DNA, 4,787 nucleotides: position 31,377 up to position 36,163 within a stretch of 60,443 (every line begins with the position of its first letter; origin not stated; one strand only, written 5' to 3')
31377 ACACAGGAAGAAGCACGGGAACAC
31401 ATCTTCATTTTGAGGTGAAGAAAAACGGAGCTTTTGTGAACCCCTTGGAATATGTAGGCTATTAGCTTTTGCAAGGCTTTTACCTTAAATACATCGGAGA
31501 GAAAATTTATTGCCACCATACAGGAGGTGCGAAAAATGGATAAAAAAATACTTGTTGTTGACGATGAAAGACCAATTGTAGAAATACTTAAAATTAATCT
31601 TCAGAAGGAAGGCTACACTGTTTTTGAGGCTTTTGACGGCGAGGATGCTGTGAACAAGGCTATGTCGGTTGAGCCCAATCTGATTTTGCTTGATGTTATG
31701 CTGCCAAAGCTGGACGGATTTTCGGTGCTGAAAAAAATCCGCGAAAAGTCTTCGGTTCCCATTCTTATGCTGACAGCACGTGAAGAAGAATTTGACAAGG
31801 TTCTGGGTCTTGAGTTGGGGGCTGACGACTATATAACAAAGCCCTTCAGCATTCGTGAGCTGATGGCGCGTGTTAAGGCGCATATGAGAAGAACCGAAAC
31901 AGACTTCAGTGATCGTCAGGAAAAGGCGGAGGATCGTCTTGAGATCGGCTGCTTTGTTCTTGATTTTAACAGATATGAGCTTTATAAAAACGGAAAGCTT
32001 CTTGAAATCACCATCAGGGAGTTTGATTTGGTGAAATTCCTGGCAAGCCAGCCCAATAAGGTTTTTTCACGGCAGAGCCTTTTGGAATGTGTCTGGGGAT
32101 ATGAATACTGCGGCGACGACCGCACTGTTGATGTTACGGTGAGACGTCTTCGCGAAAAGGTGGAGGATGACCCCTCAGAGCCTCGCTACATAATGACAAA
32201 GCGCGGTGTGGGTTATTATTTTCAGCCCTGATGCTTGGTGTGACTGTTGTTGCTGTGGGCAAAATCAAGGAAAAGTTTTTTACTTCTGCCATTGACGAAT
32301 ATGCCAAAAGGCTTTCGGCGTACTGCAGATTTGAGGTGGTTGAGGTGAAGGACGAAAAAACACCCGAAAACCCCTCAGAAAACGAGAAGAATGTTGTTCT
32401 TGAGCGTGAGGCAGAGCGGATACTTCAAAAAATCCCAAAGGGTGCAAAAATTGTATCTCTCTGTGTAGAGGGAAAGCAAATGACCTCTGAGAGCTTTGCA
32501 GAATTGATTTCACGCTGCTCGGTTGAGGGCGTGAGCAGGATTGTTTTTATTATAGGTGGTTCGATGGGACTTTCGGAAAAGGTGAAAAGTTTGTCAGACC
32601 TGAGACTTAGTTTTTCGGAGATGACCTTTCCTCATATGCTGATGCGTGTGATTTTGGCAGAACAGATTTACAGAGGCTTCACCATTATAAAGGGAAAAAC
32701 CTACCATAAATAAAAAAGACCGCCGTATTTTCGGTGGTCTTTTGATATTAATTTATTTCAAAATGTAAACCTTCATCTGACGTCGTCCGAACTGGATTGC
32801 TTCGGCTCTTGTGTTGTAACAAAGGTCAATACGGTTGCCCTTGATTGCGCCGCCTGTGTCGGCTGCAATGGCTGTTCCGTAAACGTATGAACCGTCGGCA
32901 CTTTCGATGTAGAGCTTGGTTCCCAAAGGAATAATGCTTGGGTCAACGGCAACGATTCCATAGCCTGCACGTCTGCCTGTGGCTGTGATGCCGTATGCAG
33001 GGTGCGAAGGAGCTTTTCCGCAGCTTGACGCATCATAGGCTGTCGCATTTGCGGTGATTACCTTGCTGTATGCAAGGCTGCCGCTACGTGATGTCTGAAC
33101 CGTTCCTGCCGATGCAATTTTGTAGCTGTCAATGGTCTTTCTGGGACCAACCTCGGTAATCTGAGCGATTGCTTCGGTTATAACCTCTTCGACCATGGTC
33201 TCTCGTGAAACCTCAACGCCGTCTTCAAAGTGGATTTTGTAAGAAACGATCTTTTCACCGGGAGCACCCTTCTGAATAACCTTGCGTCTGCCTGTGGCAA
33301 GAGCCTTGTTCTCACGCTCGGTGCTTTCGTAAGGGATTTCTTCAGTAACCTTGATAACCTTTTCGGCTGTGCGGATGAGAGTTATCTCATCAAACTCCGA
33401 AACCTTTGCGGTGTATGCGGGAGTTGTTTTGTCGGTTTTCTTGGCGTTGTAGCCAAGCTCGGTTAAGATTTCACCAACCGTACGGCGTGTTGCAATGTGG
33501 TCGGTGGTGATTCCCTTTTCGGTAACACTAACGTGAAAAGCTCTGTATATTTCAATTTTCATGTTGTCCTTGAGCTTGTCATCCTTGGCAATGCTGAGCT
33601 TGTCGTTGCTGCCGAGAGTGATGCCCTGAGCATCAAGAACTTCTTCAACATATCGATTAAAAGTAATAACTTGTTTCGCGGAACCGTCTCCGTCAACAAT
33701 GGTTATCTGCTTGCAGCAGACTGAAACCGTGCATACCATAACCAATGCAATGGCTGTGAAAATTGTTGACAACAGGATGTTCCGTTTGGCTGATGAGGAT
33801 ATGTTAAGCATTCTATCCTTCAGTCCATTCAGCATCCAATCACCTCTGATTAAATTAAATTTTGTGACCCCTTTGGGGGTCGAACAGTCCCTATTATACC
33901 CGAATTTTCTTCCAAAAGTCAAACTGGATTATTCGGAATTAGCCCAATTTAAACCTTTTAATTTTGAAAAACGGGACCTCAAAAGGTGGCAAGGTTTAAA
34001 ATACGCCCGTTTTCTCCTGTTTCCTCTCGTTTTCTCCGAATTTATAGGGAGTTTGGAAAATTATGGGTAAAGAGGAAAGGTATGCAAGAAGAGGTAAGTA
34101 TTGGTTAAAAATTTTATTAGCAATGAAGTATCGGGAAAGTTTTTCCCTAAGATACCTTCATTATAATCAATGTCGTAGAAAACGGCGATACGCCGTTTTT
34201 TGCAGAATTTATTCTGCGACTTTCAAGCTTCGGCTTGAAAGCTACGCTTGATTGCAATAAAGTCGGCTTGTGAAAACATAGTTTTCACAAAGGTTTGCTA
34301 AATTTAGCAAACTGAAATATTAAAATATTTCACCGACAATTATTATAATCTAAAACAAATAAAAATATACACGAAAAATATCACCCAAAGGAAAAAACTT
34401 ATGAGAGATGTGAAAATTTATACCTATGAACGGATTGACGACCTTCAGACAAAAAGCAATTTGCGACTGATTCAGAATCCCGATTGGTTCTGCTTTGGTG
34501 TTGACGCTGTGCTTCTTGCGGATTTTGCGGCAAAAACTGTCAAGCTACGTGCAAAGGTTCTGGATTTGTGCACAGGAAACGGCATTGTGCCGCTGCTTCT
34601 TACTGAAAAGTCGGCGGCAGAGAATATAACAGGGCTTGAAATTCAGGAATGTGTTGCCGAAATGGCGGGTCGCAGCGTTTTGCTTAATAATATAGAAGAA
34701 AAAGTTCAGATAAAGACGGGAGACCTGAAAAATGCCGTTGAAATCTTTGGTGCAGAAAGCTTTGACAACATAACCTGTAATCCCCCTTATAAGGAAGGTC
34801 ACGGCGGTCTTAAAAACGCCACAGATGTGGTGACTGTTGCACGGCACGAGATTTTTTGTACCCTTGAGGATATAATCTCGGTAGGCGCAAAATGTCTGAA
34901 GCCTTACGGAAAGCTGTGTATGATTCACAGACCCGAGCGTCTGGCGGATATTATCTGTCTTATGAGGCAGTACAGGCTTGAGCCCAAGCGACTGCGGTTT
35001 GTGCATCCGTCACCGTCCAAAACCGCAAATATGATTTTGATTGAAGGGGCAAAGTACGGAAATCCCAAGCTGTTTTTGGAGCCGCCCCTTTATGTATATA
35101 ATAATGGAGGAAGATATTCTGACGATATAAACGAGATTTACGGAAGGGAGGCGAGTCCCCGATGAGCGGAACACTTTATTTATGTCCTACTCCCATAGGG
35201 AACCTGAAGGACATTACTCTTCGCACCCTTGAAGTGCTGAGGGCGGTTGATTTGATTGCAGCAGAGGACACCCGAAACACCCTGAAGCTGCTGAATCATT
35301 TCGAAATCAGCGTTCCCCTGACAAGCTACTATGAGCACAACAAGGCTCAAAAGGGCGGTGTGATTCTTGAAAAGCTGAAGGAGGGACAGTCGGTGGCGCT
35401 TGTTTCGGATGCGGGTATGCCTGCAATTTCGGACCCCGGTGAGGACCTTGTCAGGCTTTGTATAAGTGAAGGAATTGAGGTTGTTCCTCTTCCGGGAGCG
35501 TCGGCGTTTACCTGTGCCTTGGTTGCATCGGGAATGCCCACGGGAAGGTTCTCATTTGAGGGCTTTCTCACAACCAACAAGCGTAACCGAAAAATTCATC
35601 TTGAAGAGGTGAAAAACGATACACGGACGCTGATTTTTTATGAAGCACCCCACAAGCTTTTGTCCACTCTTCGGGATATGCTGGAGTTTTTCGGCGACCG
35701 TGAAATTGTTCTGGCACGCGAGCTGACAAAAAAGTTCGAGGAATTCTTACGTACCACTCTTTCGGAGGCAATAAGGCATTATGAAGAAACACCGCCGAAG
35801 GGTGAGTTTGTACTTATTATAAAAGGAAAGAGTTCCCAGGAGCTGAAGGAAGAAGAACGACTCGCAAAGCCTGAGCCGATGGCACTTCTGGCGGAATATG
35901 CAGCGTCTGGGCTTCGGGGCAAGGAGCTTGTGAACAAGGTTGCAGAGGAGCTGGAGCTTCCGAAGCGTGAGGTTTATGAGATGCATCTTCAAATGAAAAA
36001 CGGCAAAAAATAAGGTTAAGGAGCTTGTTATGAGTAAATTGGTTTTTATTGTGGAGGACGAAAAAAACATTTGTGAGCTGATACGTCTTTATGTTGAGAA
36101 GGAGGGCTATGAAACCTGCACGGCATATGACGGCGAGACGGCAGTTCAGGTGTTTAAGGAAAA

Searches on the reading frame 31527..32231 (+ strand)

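Call 10: search_protein_families(library=pfam, proteins=[window:31527-32231:+], max_evalue=0.01)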
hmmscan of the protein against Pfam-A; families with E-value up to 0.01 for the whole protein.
window:31527-32231:+ (234 aa): 2 families
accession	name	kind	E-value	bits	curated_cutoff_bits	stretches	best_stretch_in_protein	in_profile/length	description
PF00072.30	Response_reg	-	6.2e-30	104.1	30.2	1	8-117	1-111/111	Response regulator receiver domain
PF00486.34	Trans_reg_C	-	5.1e-27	94.2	26.2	1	157-232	2-77/77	Transcriptional regulatory protein, C terminal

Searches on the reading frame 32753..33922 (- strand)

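Call 10: search_protein_families(library=pfam, proteins=[window:32753-33922:-], max_evalue=0.01)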
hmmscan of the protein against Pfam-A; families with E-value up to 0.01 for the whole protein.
window:32753-33922:- (389 aa): 3 families
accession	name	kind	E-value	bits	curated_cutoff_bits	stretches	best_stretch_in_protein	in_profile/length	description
PF06725.17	3D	-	2.9e-22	79.1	23.8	1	324-389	3-72/72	3D domain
PF07501.17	G5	-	7.6e-19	68.2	23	1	188-260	2-74/75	G5 domain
PF03990.20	DUF348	-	4.8e-12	45.8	24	1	79-114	6-41/41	G5-linked-Ubiquitin-like domain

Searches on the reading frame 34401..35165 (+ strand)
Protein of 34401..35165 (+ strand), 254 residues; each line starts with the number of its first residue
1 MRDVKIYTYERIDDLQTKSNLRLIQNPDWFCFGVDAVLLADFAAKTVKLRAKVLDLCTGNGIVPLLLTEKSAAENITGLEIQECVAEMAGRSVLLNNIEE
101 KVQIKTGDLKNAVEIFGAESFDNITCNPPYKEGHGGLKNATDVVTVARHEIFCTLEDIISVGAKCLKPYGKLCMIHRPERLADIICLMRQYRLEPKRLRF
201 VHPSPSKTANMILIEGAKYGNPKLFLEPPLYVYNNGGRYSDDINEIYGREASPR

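Call 10: search_protein_families(library=pfam, proteins=[window:34401-35165:+], max_evalue=0.01)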
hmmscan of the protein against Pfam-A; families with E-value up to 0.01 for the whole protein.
window:34401-35165:+ (254 aa): 10 families
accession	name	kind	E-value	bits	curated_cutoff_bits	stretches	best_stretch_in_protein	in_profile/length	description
PF05175.20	MTS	-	1.1e-11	45.1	23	1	37-146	22-125/170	Methyltransferase small domain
PF13649.12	Methyltransf_25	-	0.00014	22.9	27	1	53-127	1-71/97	Methyltransferase domain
PF02384.22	N6_Mtase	-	0.00021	21.2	20.4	1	69-134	73-139/311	N-6 DNA Methylase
PF06325.19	PrmA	-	0.00069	19.6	22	1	46-127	158-233/296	Ribosomal protein L11 methyltransferase (PrmA)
PF02475.24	TRM5-TYW2_MTfase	-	0.0011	19.4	28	1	44-129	31-113/164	TRM5/TYW2 methyltransferase domain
PF12847.13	Methyltransf_18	-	0.0015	19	27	1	43-109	8-74/151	Methyltransferase domain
PF07669.17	Eco57I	-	0.0019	18.7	25.3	0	76-176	3-134/171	Eco57I restriction-modification methylase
PF13489.12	Methyltransf_23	-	0.0022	18.2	27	1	43-127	16-88/164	Methyltransferase domain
PF05971.18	Methyltransf_10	-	0.0048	16.7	23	1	46-133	99-190/299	RNA methyltransferase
PF13847.12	Methyltransf_31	-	0.008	16.3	27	0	51-142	5-82/145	Methyltransferase domain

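Call 27: find_encoding_contigs(protein=window:34401-35165:+, flank=10000, max_places=10)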
Protein window:34401-35165:+ (254 aa): no gene with exactly this product is on record in the collection.

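Call 29: find_homologous_proteins(query=window:34401-35165:+, max_evalue=1e-30)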
Query window:34401-35165:+ (254 aa): 7124 proteins with E <= 1e-30 among 8000 candidates; the best 120 are listed.
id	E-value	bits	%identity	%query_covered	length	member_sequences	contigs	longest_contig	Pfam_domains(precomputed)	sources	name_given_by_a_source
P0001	7.4e-169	578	100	100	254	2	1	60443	PF05175.21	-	-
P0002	2.9e-151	520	89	100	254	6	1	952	PF13847.13,PF05175.21,PF13649.13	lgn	-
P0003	1.2e-140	485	82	99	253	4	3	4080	PF05175.21,PF02475.24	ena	-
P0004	2.0e-140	485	83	99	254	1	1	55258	PF13847.13,PF05175.21,PF13649.13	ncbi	-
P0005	1.6e-139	482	86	95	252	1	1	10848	PF13847.13,PF05175.21,PF02384.23,PF13649.13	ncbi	-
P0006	1.1e-137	476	82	99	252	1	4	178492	PF05175.21,PF13649.13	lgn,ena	-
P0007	1.6e-137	475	81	98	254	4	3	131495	PF05175.21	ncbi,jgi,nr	ncbi:MAG: tRNA1(Val) (adenine(37)-N6)-methyltransferase [Ruminococcaceae bacterium]|nr:tRNA1(Val) (a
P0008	3.1e-136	471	81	99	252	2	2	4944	PF05175.21,PF02475.24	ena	-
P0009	2.1e-133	462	79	99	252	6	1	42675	PF05175.21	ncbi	-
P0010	3.7e-133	461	78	98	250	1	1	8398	PF13847.13,PF05175.21,PF13649.13,PF02475.24,PF12847.14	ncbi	-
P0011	4.2e-133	461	78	98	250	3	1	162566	PF13847.13,PF06325.20,PF05175.21,PF02475.24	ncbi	-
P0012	5.2e-133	460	80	98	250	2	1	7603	PF13847.13,PF05175.21,PF13649.13,PF02475.24,PF12847.14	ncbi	-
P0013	3.8e-132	457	80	99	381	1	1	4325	PF13847.13,PF05175.21,PF13649.13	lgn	-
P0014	9.4e-131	453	78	99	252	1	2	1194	PF13847.13,PF05175.21,PF13649.13,PF02475.24,PF12847.14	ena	-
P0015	1.9e-130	452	79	97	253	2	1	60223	PF05175.21,PF13649.13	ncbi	-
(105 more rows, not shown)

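Call 37: find_encoding_contigs(protein=P0004, flank=10000, max_places=3)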
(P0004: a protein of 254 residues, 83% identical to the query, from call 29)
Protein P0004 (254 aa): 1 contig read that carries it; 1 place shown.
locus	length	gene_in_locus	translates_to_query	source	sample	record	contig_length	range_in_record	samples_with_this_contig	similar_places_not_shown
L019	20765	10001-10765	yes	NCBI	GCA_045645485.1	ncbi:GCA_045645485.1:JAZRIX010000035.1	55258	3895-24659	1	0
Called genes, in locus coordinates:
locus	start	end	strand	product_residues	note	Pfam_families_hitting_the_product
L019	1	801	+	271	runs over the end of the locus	PF08543:Phos_pyr_kin, PF00294:PfkB (weak)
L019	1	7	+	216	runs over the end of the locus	PF02581:TMP-TENI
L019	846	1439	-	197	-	PF02915:Rubrerythrin, PF21349:RUBY_RBDX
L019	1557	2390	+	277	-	PF09997:DUF2238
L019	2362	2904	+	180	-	PF02632:BioY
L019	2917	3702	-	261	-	PF01026:TatD_DNase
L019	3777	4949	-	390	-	PF00155:Aminotran_1_2, PF00266:Aminotran_5, PF01041:DegT_DnrJ_EryC1 (weak), PF01053:Cys_Met_Meta_PP (weak)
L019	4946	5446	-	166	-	PF13412:HTH_24 (weak), PF01037:AsnC_trans_reg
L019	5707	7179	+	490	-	PF01476:LysM (weak), PF07501:G5, PF01551:Peptidase_M23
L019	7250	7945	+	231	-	PF00072:Response_reg, PF00486:Trans_reg_C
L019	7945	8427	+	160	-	PF02590:SPOUT_MTase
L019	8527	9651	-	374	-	PF03990:DUF348, PF07501:G5, PF06725:3D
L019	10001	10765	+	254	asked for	PF05175:MTS, PF13847:Methyltransf_31 (weak), PF13649:Methyltransf_25 (faint)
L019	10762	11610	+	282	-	PF00590:TP_methylase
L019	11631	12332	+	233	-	PF00072:Response_reg, PF23198:PDE8A_N (weak), PF00486:Trans_reg_C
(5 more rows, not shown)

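Call 38: find_encoding_contigs(protein=P0005, flank=10000, max_places=3)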
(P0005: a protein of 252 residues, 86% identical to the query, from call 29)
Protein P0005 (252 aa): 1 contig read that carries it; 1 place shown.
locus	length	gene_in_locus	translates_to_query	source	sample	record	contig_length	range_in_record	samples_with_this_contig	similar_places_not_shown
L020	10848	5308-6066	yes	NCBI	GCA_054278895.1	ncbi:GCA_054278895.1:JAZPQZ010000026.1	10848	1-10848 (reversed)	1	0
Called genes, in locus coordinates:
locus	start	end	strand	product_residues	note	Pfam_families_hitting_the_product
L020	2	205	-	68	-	?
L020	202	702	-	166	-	PF13412:HTH_24 (faint), PF01037:AsnC_trans_reg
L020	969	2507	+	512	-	PF01476:LysM, PF07501:G5, PF01551:Peptidase_M23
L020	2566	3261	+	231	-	PF00072:Response_reg, PF00486:Trans_reg_C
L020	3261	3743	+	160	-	PF02590:SPOUT_MTase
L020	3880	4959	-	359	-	PF03990:DUF348 (faint), PF07501:G5, PF06725:3D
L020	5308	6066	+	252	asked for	PF05175:MTS, PF02384:N6_Mtase (faint), PF13847:Methyltransf_31 (faint), PF13649:Methyltransf_25 (weak)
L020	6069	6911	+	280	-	PF00590:TP_methylase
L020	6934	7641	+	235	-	PF00072:Response_reg, PF23198:PDE8A_N, PF00486:Trans_reg_C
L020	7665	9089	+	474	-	PF14501:HATPase_c_5 (faint), PF00672:HAMP (weak), PF00512:HisKA, PF02518:HATPase_c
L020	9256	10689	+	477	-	PF00089:Trypsin, PF13365:Trypsin_2, PF13180:PDZ_2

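Call 106: find_encoding_contigs(protein=P0006, flank=10000, max_places=4)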
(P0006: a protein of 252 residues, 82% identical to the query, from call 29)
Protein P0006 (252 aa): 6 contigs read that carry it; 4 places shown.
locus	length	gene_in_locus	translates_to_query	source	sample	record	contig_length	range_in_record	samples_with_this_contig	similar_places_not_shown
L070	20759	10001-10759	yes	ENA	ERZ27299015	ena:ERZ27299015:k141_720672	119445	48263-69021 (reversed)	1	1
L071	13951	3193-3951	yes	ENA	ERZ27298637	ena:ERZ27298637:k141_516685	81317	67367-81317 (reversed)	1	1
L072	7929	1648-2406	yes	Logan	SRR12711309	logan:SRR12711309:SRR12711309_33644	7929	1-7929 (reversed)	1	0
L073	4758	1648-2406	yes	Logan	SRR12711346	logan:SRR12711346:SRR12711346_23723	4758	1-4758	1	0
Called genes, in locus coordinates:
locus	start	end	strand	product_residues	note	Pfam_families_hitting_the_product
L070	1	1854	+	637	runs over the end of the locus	PF13292:DXP_synthase_N, PF00676:E1_dh (weak), PF02779:Transket_pyr, PF02780:Transketolase_C, PF17147:PFOR_II (weak)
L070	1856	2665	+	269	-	PF01479:S4, PF01728:FtsJ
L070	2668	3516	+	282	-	PF01513:NAD_kinase, PF20143:NAD_kinase_C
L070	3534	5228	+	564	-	PF02463:SMC_N, PF13476:AAA_23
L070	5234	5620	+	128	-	PF04246:RseC_MucC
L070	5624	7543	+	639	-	PF00005:ABC_tran, PF02463:SMC_N, PF03193:RsgA_GTPase (faint), PF13476:AAA_23 (faint), PF13555:AAA_29 (faint), PF12848:ABC_tran_Xtn, PF00005:ABC_tran, PF16326:ABC_tran_CTD, +1 more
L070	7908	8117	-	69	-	-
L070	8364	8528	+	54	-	-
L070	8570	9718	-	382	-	PF03990:DUF348 (faint), PF07501:G5, PF06725:3D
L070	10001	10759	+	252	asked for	PF05175:MTS, PF13649:Methyltransf_25 (weak)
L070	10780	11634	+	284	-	PF00590:TP_methylase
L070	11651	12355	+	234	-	PF00072:Response_reg, PF23198:PDE8A_N (weak), PF00486:Trans_reg_C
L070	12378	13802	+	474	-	PF00672:HAMP, PF00512:HisKA, PF02518:HATPase_c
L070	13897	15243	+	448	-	PF00089:Trypsin, PF13365:Trypsin_2, PF13180:PDZ_2, PF17820:PDZ_6 (weak)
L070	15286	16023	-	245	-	PF13428:TPR_14 (faint), PF07719:TPR_2 (faint), PF13432:TPR_16 (faint), PF12895:ANAPC3 (faint), PF13181:TPR_8 (faint), PF13424:TPR_12 (faint), PF13431:TPR_17 (faint), PF14559:TPR_19 (weak), +2 more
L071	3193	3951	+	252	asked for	PF05175:MTS, PF13649:Methyltransf_25 (weak)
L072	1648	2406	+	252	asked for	PF05175:MTS, PF13649:Methyltransf_25 (weak)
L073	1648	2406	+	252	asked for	PF05175:MTS, PF13649:Methyltransf_25 (weak)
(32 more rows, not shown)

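Call 107: find_encoding_contigs(protein=P0007, flank=10000, max_places=4)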
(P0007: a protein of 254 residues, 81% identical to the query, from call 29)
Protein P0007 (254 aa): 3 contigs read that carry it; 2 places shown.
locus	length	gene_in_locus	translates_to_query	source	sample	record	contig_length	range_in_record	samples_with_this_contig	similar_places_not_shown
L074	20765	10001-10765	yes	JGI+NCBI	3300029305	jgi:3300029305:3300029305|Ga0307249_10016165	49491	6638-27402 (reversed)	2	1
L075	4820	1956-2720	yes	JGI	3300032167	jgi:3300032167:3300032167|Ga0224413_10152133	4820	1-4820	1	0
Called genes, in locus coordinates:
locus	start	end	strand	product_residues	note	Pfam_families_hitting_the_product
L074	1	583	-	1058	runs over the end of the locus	PF25596:CPSase_L_D1, PF02786:CPSase_L_D2, PF02787:CPSase_L_D3, PF25596:CPSase_L_D1, PF02655:ATP-grasp_3, PF02786:CPSase_L_D2, PF02222:ATP-grasp, PF07478:Dala_Dala_lig_C, +5 more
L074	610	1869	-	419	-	PF01979:Amidohydro_1, PF12890:DHOase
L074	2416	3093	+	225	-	PF01656:CbiA (weak), PF10609:ParA (weak)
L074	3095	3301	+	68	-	PF12797:Fer4_2 (weak), PF12837:Fer4_6 (weak), PF12838:Fer4_7, PF13237:Fer4_10, PF14697:Fer4_21 (faint), PF17179:Fer4_22 (faint), PF00037:Fer4, PF13187:Fer4_9 (weak), +3 more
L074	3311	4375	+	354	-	PF01855:POR_N, PF17147:PFOR_II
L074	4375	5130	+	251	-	PF02775:TPP_enzyme_C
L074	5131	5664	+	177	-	PF01558:POR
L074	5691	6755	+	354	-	PF01063:Aminotran_4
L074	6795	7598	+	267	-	PF04909:Amidohydro_2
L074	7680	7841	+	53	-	-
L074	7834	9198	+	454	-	PF00239:Resolvase, PF07508:Recombinase, PF13408:Zn_ribbon_recom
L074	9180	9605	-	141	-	PF04542:Sigma70_r2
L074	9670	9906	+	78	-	PF05239:PRC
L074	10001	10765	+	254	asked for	PF05175:MTS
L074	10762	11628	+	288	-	PF00590:TP_methylase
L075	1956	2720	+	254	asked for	PF05175:MTS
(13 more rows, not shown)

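Call 116: find_encoding_contigs(protein=P0002, flank=5000, max_places=6)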
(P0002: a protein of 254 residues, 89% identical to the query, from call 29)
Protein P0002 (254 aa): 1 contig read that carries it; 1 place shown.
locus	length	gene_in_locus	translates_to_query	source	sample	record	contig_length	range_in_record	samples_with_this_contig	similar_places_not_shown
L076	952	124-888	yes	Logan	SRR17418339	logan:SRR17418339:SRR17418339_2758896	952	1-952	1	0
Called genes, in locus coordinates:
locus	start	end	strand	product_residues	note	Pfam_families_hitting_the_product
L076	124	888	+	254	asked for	PF05175:MTS, PF13847:Methyltransf_31 (weak), PF13649:Methyltransf_25 (weak)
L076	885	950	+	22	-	?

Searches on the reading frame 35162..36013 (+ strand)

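Call 10: search_protein_families(library=pfam, proteins=[window:35162-36013:+], max_evalue=0.01)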
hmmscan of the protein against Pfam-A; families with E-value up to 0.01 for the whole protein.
window:35162-36013:+ (283 aa): 1 family
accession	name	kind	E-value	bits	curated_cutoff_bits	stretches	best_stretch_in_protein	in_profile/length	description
PF00590.25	TP_methylase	-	6e-33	115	27.8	1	4-203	1-211/212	Tetrapyrrole (Corrin/Porphyrin) Methylases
